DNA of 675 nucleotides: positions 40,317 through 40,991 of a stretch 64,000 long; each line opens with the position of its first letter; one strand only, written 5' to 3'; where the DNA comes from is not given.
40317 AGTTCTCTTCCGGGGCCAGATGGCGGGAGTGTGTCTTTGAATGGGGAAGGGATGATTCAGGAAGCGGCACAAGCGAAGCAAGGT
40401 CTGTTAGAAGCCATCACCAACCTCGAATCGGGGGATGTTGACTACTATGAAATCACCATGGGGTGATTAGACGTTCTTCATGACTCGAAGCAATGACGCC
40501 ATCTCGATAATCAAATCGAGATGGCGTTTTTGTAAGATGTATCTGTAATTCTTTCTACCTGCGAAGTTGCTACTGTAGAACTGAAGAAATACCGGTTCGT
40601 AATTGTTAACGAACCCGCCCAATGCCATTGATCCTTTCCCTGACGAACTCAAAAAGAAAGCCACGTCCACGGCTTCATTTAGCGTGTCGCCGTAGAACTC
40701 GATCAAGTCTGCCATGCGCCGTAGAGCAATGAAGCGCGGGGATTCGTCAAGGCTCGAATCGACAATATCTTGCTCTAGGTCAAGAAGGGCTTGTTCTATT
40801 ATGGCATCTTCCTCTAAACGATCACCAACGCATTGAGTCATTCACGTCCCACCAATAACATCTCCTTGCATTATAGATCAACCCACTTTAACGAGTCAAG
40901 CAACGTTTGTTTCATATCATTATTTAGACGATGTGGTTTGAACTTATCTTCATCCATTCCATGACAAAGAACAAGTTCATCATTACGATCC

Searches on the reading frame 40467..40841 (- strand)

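Call 96: search_protein_families(library=pfam, alignment_id=A8, max_evalue=0.0001)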
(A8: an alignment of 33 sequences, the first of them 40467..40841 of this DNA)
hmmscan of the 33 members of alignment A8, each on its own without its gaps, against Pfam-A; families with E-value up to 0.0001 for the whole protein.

A. member 1, window:40467-40841:- (124 aa): 0 families

B. families by the number of members that match (of 33 scanned): 12 families
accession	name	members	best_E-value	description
PF23790.1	Kyano_Gp96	1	2.4e-27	Kyanoviridae Gp96 protein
PF07486.17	Hydrolase_2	1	2.5e-20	Cell Wall Hydrolase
PF00782.25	DSPc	1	5.9e-11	Dual specificity phosphatase, catalytic domain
PF01022.26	HTH_5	1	7.9e-11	Bacterial regulatory protein, arsR family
PF00574.28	CLP_protease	1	9.5e-10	Clp protease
PF12840.13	HTH_20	1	1.2e-08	Helix-turn-helix domain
PF07728.20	AAA_5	1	5.1e-08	AAA domain (dynein-related subfamily)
PF00136.26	DNA_pol_B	1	6.3e-08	DNA polymerase family B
PF00075.30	RNase_H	1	1.1e-06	RNase H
PF12802.13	MarR_2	1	3e-05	MarR family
PF25212.1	HVO_A0114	1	3.5e-05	HVO_A0114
PF19187.6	HTH_PafC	1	7.7e-05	PafC helix-turn-helix domain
